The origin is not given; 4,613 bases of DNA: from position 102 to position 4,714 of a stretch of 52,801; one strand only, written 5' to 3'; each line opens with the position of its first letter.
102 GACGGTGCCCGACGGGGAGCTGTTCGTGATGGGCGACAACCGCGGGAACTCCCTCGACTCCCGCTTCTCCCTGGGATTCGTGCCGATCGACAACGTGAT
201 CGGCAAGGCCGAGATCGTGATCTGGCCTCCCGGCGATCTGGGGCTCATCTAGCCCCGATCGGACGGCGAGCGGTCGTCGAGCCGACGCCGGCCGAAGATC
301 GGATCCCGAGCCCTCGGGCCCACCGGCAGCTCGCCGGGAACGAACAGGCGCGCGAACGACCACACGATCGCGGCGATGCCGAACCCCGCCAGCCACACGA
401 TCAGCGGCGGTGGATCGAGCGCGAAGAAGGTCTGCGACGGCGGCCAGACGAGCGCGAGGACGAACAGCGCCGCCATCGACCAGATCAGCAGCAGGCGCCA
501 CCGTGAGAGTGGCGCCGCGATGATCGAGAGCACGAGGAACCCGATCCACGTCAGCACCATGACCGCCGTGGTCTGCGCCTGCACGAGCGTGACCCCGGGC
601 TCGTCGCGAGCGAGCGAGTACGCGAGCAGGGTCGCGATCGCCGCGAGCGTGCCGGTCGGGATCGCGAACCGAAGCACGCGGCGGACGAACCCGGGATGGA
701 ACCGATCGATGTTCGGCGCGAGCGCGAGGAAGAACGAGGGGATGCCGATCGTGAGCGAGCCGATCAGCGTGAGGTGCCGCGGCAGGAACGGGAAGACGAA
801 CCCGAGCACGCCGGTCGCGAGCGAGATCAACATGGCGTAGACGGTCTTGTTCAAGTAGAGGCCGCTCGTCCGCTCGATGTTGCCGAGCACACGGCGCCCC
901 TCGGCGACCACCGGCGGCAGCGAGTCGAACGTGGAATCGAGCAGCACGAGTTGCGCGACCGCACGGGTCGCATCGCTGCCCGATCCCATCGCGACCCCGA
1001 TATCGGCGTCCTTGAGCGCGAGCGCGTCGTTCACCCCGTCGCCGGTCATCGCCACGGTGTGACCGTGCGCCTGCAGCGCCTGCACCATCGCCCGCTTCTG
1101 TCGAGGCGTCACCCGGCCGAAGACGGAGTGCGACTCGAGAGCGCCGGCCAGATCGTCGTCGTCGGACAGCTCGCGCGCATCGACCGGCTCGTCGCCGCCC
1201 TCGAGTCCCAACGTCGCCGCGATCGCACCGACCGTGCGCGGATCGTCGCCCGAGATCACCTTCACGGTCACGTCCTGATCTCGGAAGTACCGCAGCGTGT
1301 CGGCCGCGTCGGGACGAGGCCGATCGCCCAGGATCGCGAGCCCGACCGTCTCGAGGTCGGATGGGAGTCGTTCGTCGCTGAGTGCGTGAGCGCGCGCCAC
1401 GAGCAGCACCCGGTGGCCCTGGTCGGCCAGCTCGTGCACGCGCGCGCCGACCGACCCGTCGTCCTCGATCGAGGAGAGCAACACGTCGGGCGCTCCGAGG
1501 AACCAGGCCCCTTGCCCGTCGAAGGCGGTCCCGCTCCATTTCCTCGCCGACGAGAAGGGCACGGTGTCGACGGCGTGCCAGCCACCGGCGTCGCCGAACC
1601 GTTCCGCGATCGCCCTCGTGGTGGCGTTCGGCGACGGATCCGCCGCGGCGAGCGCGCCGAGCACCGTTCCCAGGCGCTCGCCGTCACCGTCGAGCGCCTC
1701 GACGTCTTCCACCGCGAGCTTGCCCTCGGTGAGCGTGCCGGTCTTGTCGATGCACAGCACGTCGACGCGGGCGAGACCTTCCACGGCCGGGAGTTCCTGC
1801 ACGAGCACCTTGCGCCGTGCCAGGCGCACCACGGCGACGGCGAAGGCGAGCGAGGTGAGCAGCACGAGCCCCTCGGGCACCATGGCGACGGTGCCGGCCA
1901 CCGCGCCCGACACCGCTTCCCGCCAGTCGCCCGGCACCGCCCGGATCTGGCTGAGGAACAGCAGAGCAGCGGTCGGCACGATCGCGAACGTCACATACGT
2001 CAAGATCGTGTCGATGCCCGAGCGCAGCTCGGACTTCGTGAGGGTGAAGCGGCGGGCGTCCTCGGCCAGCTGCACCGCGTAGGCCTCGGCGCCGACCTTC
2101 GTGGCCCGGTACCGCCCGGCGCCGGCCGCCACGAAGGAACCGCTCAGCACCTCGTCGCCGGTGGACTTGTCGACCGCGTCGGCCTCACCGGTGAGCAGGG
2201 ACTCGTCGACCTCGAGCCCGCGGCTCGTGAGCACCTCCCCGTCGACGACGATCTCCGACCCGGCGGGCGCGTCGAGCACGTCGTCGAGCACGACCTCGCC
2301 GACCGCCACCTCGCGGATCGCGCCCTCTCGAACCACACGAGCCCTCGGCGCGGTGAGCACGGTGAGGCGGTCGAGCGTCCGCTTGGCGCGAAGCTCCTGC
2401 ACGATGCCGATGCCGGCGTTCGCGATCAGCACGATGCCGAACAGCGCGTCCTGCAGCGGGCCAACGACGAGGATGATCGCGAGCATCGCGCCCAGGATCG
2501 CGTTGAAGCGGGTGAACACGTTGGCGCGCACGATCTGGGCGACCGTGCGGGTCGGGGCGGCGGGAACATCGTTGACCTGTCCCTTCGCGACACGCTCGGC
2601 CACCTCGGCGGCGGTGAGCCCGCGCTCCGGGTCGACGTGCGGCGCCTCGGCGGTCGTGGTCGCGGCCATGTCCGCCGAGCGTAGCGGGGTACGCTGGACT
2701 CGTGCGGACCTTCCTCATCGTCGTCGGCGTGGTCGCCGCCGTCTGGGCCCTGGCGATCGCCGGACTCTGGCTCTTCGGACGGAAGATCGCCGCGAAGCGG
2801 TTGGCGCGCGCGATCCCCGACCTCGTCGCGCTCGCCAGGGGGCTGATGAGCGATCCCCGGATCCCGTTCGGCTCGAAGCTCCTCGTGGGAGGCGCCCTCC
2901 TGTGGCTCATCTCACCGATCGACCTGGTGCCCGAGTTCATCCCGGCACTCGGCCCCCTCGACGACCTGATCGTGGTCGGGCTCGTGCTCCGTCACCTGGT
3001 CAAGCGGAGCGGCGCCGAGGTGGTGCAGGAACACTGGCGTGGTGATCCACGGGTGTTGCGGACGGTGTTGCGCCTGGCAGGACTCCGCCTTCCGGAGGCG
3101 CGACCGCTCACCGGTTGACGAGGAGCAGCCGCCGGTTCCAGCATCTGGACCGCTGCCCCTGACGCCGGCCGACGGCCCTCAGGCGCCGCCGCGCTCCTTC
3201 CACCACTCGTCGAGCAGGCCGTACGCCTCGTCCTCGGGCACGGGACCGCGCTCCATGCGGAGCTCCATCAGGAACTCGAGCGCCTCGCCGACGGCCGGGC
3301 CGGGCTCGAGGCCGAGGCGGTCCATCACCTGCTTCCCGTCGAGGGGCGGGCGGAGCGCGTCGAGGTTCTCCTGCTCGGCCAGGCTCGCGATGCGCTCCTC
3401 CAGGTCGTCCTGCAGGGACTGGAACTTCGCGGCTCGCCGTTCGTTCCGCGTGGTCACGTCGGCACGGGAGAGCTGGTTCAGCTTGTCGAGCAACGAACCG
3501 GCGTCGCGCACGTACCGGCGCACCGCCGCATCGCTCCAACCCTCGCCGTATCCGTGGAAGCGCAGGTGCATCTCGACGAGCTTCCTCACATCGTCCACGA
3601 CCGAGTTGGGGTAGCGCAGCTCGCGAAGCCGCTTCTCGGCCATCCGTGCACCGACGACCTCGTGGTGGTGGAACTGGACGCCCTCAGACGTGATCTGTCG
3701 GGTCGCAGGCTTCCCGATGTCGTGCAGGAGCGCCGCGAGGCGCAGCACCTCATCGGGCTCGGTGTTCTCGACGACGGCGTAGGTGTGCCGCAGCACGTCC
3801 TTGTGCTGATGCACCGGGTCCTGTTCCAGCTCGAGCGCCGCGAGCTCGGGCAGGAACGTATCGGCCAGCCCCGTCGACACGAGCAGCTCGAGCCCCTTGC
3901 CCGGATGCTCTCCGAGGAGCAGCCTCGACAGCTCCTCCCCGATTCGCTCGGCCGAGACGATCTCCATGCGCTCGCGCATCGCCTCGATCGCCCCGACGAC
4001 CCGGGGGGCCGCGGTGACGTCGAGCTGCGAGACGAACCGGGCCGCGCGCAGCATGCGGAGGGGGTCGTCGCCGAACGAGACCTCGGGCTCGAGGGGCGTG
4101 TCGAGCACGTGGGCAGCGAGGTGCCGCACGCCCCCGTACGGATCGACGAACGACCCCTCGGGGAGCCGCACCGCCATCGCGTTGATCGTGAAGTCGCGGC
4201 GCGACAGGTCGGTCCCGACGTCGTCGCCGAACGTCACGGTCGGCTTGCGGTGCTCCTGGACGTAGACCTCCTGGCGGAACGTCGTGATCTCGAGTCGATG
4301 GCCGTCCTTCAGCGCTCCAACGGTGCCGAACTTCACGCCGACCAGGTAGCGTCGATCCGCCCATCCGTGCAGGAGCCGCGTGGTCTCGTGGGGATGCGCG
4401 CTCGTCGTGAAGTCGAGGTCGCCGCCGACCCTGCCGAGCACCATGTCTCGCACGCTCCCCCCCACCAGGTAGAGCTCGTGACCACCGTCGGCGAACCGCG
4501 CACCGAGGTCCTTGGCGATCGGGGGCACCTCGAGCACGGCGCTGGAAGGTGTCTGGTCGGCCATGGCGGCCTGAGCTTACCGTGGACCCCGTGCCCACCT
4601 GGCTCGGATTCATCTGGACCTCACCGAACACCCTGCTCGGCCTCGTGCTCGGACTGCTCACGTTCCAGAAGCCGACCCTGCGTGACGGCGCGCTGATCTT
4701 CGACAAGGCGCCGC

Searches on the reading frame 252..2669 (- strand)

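Call 86: search_protein_families(library=pfam, proteins=[window:252-2669:-], max_evalue=0.00001)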
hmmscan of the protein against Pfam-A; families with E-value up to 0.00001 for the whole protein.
window:252-2669:- (806 aa): 2 families
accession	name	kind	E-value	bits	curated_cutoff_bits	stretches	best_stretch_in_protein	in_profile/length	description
PF00122.25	E1-E2_ATPase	-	1.9e-37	129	28.1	1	105-286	2-181/181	E1-E2 ATPase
PF00702.32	Hydrolase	-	1.2e-20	75.1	26.4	1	302-556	1-191/191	haloacid dehalogenase-like hydrolase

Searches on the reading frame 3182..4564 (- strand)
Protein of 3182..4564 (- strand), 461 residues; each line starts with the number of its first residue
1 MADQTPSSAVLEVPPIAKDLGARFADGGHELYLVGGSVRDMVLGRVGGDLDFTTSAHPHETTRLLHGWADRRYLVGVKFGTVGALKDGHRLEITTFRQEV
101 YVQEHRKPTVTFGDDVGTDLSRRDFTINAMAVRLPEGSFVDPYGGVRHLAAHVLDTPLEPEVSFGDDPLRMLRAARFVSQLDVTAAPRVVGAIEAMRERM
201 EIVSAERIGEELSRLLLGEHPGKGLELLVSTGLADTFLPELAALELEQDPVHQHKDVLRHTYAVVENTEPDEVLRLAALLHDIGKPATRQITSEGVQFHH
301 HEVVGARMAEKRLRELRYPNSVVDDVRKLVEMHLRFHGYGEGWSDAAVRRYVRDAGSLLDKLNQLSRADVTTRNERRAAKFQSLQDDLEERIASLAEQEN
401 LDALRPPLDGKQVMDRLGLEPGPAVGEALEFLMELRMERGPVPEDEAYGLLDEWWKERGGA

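Call 86: search_protein_families(library=pfam, proteins=[window:3182-4564:-], max_evalue=0.00001)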
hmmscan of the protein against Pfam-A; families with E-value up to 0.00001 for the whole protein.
window:3182-4564:- (461 aa): 3 families
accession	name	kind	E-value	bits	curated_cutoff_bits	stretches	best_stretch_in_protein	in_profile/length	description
PF01743.26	PolyA_pol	-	3.6e-32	111.8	23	1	31-154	1-125/126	Poly A polymerase head domain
PF12627.12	PolyA_pol_RNAbd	-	1.3e-15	57.3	22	1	186-243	5-62/64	Probable RNA and SrmB- binding site of polymerase A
PF01966.28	HD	-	5.4e-13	49.7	22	1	269-354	22-96/116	HD domain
